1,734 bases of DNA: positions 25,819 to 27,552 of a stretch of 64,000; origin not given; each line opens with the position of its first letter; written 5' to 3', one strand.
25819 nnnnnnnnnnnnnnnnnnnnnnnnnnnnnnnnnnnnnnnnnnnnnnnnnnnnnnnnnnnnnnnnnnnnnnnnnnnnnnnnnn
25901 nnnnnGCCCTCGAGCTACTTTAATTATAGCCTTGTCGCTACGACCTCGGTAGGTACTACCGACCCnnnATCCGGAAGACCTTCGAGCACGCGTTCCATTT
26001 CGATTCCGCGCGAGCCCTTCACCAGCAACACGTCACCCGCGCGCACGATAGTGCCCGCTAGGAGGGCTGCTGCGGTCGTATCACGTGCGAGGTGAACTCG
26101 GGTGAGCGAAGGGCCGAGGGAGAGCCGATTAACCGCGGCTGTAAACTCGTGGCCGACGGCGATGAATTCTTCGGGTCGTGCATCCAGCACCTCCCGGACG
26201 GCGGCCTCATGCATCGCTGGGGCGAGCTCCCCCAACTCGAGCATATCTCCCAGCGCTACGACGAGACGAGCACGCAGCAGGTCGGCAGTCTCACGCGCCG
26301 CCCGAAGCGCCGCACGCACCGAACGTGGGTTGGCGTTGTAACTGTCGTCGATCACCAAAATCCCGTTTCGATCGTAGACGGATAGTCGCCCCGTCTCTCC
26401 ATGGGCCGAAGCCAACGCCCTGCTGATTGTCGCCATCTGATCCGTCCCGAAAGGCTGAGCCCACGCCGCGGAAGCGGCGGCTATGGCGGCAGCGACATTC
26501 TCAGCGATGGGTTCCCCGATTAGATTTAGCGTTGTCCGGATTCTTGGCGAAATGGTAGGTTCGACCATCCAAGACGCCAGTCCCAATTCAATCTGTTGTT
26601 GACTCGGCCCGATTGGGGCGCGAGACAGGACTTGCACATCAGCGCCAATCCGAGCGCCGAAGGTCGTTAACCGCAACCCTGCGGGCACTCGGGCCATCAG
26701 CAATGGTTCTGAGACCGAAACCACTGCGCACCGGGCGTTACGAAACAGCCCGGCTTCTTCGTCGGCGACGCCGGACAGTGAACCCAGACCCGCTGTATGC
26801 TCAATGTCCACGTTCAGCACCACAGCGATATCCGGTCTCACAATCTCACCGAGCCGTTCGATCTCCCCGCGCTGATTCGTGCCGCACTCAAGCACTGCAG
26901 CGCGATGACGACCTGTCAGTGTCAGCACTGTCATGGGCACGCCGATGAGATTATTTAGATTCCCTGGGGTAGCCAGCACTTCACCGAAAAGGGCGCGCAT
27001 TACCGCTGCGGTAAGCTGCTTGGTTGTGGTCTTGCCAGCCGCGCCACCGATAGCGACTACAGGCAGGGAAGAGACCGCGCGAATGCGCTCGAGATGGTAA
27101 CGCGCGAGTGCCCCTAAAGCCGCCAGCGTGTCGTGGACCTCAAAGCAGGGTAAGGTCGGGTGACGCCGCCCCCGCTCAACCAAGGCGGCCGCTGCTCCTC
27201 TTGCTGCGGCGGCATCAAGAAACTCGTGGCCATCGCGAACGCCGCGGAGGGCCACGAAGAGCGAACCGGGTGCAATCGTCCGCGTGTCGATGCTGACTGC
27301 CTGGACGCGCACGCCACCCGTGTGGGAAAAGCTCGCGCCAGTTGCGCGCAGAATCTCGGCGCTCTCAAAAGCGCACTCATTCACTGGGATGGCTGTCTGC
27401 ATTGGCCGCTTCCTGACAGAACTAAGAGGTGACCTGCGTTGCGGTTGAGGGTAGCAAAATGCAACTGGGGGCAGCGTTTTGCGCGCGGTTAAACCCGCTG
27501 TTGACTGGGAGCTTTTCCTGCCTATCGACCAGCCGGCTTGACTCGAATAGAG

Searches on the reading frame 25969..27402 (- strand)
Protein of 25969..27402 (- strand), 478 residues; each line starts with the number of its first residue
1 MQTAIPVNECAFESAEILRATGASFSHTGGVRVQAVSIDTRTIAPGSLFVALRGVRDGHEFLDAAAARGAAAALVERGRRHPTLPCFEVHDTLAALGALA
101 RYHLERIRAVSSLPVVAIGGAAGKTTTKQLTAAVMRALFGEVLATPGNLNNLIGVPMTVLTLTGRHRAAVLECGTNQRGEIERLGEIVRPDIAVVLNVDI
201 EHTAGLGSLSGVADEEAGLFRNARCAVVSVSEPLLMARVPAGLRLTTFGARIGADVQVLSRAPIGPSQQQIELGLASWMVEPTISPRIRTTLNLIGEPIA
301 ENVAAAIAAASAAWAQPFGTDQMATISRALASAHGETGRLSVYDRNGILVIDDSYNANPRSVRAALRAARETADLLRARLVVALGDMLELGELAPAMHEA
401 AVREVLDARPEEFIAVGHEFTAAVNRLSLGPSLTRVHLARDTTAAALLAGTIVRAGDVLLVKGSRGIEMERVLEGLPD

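Call 42: search_protein_families(library=pfam, proteins=[window:25969-27402:-], max_evalue=0.00001)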
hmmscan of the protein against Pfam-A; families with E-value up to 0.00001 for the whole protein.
window:25969-27402:- (478 aa): 2 families
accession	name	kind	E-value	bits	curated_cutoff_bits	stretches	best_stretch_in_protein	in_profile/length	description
PF08245.18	Mur_ligase_M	-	4e-26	92.7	24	1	118-310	1-200/200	Mur ligase middle domain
PF02875.26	Mur_ligase_C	-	5.5e-16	60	28.4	1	338-465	1-127/127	Mur ligase, glutamate ligase domain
